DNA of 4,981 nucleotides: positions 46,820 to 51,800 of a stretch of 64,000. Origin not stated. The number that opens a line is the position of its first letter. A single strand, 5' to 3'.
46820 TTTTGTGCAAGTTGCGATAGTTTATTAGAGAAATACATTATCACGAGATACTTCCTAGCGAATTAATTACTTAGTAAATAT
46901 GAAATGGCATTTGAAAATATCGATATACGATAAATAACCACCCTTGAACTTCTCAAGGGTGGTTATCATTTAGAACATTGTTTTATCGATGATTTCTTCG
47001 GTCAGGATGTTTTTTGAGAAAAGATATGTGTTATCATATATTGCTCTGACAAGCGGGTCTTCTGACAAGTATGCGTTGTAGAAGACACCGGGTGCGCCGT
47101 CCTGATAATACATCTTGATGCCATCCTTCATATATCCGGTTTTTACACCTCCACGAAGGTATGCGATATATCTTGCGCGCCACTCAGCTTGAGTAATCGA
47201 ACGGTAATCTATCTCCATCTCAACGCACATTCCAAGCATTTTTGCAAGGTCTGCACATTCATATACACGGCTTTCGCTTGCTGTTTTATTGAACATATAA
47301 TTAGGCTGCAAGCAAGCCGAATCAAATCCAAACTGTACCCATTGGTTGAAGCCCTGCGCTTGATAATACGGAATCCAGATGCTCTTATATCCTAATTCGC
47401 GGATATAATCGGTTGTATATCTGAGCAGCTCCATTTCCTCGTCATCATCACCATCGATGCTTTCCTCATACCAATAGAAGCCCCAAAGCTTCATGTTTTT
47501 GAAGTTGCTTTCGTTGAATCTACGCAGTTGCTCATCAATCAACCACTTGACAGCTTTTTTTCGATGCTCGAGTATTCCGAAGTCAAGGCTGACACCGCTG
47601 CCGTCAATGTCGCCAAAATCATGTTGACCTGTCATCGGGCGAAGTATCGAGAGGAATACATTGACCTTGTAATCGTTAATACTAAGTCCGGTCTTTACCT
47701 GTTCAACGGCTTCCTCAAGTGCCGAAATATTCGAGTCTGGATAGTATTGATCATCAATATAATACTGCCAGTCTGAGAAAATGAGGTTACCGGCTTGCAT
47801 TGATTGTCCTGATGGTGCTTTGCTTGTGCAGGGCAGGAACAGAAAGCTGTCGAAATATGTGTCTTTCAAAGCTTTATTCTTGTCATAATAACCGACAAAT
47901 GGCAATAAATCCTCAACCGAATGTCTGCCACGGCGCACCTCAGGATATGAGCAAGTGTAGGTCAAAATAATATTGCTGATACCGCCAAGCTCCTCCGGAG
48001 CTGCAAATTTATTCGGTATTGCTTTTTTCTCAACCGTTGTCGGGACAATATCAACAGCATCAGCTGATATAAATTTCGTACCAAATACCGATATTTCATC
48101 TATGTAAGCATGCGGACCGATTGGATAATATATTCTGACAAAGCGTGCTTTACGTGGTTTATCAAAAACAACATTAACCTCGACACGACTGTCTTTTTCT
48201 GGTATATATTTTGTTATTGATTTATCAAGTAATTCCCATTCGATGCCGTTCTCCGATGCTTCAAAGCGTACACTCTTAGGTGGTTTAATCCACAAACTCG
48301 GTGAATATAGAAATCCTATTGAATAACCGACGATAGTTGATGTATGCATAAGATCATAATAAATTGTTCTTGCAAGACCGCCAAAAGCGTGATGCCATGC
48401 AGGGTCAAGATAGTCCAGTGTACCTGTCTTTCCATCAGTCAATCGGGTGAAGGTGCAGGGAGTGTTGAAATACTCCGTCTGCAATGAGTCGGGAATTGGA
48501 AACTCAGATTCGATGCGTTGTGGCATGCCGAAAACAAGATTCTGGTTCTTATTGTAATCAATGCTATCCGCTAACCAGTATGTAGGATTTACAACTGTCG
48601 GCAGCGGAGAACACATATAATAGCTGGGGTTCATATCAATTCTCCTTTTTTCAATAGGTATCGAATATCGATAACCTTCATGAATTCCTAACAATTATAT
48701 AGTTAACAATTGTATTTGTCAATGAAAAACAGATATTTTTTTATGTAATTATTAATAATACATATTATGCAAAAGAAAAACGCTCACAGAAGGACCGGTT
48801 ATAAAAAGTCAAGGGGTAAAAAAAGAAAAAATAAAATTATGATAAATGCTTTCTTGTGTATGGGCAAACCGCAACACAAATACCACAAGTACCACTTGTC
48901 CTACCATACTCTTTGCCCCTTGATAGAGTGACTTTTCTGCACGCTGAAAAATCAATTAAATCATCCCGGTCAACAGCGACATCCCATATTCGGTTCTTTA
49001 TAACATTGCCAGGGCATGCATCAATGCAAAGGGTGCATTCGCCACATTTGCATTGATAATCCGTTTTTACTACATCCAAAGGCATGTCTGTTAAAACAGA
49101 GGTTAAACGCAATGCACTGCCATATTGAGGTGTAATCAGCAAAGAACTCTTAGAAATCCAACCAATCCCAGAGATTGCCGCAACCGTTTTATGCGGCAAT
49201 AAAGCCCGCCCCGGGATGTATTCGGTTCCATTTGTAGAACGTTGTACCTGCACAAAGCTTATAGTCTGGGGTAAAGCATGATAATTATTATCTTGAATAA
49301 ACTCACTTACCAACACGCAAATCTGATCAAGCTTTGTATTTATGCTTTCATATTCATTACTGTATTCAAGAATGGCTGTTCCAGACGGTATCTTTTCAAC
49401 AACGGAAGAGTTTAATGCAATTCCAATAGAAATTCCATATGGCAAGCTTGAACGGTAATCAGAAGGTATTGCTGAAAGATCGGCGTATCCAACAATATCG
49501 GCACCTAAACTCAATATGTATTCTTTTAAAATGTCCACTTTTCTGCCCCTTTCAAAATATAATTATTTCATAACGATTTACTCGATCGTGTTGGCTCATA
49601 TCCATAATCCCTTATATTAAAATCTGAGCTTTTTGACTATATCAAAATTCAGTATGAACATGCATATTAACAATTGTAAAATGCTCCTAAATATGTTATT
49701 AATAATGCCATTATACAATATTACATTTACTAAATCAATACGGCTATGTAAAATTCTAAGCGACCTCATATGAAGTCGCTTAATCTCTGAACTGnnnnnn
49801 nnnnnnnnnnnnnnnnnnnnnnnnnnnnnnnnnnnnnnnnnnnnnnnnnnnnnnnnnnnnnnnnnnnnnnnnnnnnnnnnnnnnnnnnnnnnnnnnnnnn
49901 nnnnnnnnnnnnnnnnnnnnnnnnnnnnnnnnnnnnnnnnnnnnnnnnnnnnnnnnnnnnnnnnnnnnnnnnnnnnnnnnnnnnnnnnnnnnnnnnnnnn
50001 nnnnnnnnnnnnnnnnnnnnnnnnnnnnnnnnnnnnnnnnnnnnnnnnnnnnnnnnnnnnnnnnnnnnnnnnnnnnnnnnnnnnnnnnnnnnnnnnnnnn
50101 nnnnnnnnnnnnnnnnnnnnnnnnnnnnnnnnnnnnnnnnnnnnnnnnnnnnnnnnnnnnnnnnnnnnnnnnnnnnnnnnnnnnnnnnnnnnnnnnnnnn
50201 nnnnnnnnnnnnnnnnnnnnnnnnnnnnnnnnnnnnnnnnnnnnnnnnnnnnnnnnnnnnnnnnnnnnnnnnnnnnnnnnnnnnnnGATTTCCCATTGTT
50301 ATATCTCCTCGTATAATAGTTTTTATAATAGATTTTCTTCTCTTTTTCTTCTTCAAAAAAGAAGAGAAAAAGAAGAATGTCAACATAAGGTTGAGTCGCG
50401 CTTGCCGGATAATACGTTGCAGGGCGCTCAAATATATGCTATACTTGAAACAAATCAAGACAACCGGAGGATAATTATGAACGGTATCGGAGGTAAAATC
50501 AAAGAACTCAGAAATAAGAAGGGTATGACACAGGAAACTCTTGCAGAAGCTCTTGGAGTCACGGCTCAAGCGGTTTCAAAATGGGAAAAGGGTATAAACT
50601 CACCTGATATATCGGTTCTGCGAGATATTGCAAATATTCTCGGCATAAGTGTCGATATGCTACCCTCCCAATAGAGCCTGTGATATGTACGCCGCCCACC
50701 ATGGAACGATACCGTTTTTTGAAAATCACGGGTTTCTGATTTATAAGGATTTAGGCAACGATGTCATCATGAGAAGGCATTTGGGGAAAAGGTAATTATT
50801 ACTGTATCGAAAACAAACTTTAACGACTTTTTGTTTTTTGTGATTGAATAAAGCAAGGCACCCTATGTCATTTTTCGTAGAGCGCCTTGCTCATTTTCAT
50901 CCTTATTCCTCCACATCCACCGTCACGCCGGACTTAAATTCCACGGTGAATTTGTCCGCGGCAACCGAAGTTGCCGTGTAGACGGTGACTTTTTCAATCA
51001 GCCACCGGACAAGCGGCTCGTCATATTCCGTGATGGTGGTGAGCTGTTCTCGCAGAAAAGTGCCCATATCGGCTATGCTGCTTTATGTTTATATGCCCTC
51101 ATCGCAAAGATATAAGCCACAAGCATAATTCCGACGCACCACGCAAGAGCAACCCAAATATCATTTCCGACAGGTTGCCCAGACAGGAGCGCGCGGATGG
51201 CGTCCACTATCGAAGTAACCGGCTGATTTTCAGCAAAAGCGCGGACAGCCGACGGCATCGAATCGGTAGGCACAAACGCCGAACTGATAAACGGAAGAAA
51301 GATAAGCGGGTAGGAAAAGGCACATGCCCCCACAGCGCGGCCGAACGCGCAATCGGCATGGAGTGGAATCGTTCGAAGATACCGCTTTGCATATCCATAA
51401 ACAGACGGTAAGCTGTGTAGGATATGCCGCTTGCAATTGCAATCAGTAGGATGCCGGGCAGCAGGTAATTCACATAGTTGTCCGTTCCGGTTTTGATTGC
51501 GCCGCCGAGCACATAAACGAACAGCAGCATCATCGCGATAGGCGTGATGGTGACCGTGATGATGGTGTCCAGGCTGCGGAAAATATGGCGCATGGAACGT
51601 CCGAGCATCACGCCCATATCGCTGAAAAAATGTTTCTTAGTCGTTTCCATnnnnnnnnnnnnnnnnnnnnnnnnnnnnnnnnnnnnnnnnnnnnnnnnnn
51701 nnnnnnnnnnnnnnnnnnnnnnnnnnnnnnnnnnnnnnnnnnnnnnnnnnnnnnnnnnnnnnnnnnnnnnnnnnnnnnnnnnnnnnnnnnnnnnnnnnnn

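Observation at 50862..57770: Three decayed serine-recombinase 3' ends with shared att-like flanks: serial integration hotspot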

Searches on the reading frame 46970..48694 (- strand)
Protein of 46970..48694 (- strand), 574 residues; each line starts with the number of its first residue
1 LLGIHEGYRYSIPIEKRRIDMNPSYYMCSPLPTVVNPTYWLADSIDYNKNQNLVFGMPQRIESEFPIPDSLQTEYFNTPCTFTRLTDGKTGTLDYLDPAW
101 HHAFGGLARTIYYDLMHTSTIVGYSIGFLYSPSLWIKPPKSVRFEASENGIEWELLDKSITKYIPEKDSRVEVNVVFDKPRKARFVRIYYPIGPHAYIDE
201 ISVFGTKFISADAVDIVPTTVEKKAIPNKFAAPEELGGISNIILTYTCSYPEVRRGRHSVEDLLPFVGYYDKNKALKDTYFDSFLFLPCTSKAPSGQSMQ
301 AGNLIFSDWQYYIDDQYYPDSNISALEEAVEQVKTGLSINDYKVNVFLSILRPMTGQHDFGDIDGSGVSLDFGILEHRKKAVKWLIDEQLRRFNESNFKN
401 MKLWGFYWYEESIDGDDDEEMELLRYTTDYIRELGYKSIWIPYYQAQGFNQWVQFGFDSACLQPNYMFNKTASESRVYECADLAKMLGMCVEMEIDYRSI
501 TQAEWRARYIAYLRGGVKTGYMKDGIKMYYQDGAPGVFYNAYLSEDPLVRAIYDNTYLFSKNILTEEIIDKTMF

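Call 31: find_encoding_contigs(protein=window:46970-48694:-, flank=10000, max_places=10)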
Protein window:46970-48694:- (574 aa): no gene with exactly this product is on record in the collection.
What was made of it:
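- Tried and rejected: The left-flank protein is not on record (call 31).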

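Call 62: search_protein_families(library=pfam, proteins=[window:46970-48694:-], max_evalue=0.001)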
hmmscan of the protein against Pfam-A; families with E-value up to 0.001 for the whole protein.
window:46970-48694:- (574 aa): 2 families
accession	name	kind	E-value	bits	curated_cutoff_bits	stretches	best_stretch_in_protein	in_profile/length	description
PF16147.10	DUF4855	-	4e-101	338.7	27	1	241-557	1-312/313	Domain of unknown function (DUF4855)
PF00754.31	F5_F8_type_C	-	1.2e-07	32.3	28.2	1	85-190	17-112/127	F5/8 type C domain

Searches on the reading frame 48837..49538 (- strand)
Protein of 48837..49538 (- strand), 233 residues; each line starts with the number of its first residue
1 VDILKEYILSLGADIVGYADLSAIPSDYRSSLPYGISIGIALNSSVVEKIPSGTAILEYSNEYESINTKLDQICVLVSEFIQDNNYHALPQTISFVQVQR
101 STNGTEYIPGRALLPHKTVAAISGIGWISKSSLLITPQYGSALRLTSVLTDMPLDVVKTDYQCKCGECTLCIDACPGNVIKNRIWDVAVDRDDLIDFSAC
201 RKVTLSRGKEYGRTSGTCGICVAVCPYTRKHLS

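Call 62: search_protein_families(library=pfam, proteins=[window:48837-49538:-], max_evalue=0.001)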
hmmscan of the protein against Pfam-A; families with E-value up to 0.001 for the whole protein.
window:48837-49538:- (233 aa): 2 families
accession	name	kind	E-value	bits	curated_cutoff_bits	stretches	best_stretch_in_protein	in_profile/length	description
PF13484.11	Fer4_16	-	2.5e-10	41.4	30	1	164-227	1-65/66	4Fe-4S double cluster binding domain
PF12838.12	Fer4_7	-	0.00037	21.3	27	0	164-227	1-50/52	4Fe-4S dicluster domain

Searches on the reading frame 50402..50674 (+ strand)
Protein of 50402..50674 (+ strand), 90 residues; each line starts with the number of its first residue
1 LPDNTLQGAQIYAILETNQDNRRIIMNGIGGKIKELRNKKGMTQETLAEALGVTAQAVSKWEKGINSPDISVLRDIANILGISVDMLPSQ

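Call 12: search_protein_families(library=pfam, proteins=[window:50402-50674:+], max_evalue=0.01)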
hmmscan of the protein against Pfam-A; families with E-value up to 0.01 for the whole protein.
window:50402-50674:+ (90 aa): 16 families
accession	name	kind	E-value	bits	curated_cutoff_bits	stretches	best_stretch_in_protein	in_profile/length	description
PF01381.28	HTH_3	-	8.5e-20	71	23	1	33-86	1-54/55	Helix-turn-helix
PF13560.12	HTH_31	-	1.6e-12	48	27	1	30-87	3-61/64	Helix-turn-helix domain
PF12844.13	HTH_19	-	1.7e-09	37.9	30.2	1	32-87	3-58/64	Helix-turn-helix domain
PF13443.12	HTH_26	-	1e-08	35.7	22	1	32-84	1-54/63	Cro/C1-type HTH DNA-binding domain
PF14549.12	P22_Cro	-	5.8e-05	23.2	30.2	1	44-64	12-32/60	DNA-binding transcriptional regulator Cro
PF15943.11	YdaS_toxin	-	0.00011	22.4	30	1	44-64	11-34/65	Bacterial toxin YdaS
PF04545.22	Sigma70_r4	-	0.00035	20.5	24.1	0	36-63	15-42/50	Sigma-70, region 4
PF08279.18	HTH_11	-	0.00054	20.2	25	1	33-60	6-34/55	HTH domain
PF15731.11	MqsA_antitoxin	-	0.00057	20.4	30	1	30-74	71-115/131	Antitoxin component of bacterial toxin-antitoxin system, MqsA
PF13384.12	HTH_23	-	0.00081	19.6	24.6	1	39-63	16-39/50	Homeodomain-like domain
PF13412.12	HTH_24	-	0.0013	18.7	21.9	0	34-59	10-35/48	Winged helix-turn-helix DNA-binding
PF13518.12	HTH_28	-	0.0015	19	25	0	40-65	11-36/52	Helix-turn-helix domain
PF12802.13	MarR_2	-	0.0024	18.5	27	0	37-60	16-39/61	MarR family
PF13545.12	HTH_Crp_2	-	0.004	17.5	27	0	41-60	22-41/70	Crp-like helix-turn-helix domain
PF01047.28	MarR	-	0.0049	17.2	24.6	0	35-61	11-37/59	MarR family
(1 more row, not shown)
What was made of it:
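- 50402..50795 (+): Unit U1 cargo: XRE-type HTH gene (50402-50674) fused to the last ~48 codons of a GNAT acetyltransferase (50649-50795), convergent with R1. Pfam HTH_3 E 8.5e-20 (call 12).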

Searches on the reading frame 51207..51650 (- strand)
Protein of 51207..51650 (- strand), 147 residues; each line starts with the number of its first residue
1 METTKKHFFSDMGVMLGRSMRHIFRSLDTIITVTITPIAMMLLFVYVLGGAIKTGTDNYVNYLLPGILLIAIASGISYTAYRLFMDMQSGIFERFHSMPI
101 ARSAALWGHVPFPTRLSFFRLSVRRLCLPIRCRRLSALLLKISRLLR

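Call 12: search_protein_families(library=pfam, proteins=[window:51207-51650:-], max_evalue=0.01)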
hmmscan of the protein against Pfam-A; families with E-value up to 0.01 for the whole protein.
window:51207-51650:- (147 aa): 2 families
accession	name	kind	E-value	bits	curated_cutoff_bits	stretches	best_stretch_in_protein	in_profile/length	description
PF01061.29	ABC2_membrane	-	6.7e-07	29.5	26.9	1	14-109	5-99/211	ABC-2 type transporter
PF12698.13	ABC2_membrane_3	-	0.0076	15.8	31.6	1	55-109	156-210/347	ABC-2 family transporter protein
